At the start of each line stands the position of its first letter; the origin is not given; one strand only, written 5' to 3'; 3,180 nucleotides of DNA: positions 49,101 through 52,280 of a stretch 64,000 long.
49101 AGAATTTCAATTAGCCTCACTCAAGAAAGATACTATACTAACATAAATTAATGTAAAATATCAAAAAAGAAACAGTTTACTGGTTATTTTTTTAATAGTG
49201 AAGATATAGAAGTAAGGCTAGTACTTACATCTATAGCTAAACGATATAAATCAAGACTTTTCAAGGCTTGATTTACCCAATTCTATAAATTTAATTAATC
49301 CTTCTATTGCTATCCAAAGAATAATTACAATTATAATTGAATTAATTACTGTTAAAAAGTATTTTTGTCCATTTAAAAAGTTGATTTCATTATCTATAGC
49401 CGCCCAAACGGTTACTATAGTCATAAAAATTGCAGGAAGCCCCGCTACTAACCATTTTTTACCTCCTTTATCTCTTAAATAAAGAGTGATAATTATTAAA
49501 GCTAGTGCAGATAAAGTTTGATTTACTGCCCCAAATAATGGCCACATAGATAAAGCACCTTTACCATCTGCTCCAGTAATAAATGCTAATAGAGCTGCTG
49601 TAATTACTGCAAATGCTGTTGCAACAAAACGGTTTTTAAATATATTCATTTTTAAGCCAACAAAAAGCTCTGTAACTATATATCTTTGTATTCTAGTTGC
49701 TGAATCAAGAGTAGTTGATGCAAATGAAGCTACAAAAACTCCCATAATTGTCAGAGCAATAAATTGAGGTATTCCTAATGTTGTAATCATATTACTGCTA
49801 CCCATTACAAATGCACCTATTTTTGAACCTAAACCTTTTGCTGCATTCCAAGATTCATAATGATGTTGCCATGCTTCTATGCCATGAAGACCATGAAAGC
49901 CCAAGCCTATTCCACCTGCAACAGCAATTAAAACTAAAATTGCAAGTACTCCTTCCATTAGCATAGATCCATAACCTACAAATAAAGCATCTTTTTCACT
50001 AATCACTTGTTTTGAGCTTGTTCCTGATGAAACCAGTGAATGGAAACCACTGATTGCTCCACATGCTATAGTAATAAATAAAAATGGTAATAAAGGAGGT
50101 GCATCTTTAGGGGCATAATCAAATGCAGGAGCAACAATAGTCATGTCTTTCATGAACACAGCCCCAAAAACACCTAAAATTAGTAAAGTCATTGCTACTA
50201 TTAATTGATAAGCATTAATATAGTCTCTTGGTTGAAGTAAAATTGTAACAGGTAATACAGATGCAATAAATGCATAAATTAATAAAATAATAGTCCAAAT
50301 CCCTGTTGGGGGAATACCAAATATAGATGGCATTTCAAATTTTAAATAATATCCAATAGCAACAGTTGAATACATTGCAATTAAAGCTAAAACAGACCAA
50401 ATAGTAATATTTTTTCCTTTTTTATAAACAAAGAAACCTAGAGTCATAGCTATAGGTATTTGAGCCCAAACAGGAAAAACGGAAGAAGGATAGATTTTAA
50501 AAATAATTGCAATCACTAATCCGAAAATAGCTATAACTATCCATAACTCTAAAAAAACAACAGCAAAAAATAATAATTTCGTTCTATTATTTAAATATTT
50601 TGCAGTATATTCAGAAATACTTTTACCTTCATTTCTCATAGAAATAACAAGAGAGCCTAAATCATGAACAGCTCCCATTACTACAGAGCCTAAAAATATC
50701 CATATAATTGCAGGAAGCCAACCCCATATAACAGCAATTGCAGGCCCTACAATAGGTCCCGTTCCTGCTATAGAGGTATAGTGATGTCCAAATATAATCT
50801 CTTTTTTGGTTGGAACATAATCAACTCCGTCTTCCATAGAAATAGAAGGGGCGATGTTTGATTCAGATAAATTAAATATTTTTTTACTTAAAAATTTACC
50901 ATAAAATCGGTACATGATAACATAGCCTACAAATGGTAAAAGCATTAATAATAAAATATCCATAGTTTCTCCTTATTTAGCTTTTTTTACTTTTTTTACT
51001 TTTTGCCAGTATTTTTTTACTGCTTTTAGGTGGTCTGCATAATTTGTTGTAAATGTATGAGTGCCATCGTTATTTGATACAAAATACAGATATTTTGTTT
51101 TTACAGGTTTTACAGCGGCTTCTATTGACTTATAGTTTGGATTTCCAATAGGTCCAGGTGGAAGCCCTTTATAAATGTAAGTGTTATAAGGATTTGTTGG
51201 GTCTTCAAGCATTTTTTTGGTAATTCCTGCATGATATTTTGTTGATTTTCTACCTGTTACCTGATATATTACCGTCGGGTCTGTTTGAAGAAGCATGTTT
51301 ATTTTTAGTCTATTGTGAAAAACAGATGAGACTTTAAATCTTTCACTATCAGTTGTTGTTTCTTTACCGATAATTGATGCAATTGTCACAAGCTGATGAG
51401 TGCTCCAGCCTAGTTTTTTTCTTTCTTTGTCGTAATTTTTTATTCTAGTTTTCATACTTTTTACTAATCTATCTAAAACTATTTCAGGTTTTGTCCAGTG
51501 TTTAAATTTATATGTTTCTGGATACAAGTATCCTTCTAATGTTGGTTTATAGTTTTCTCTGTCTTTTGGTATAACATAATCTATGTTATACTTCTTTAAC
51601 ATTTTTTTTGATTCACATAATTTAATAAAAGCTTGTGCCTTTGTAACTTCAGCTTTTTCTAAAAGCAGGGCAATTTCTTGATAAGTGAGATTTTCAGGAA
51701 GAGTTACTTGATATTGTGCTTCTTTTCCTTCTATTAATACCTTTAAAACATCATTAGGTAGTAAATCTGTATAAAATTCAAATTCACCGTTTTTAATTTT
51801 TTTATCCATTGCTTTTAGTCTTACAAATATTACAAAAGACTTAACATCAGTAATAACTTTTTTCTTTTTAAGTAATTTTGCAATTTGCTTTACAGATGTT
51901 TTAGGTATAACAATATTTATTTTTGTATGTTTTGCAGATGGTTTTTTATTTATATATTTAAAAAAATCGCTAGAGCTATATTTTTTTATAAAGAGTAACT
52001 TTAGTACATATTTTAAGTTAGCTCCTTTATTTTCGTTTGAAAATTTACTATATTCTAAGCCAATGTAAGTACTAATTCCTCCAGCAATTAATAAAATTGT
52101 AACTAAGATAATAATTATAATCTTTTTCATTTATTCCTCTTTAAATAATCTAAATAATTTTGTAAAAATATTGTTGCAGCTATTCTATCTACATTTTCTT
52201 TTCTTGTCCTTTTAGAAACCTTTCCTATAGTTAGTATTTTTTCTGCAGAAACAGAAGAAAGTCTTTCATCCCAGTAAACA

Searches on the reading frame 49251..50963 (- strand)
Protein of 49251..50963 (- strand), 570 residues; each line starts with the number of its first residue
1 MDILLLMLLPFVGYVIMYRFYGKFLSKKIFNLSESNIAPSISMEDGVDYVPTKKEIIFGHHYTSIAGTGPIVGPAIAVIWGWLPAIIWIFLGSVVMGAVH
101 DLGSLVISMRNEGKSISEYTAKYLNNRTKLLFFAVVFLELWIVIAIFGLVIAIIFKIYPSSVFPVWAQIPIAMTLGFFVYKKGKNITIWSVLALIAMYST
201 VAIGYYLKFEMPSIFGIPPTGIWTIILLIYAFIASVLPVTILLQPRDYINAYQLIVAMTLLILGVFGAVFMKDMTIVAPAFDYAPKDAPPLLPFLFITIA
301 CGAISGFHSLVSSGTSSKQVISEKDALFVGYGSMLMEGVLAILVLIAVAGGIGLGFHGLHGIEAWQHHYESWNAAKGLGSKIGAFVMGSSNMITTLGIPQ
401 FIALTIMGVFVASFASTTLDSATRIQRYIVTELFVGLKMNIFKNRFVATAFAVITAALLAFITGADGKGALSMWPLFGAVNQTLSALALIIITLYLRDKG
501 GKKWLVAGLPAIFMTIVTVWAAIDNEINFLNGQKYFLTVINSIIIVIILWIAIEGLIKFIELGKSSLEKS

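Call 12: search_protein_families(library=pfam, proteins=[window:49251-50963:-], max_evalue=0.001)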
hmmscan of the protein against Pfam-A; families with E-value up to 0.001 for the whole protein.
window:49251-50963:- (570 aa): 1 family
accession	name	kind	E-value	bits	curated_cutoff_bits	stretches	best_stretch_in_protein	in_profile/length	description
PF02554.20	CstA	-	5.6e-133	445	27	2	4-349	3-352/560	Carbon starvation protein CstA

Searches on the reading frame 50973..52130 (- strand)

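Call 58: search_protein_families(library=pfam, proteins=[window:50973-52130:-], max_evalue=0.001)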
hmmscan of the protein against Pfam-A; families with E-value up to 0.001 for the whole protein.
window:50973-52130:- (385 aa): 1 family
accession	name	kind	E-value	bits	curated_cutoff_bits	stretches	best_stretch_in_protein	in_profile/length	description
PF02618.21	YceG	-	2.7e-80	270.2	32.4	1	76-373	5-275/275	YceG-like family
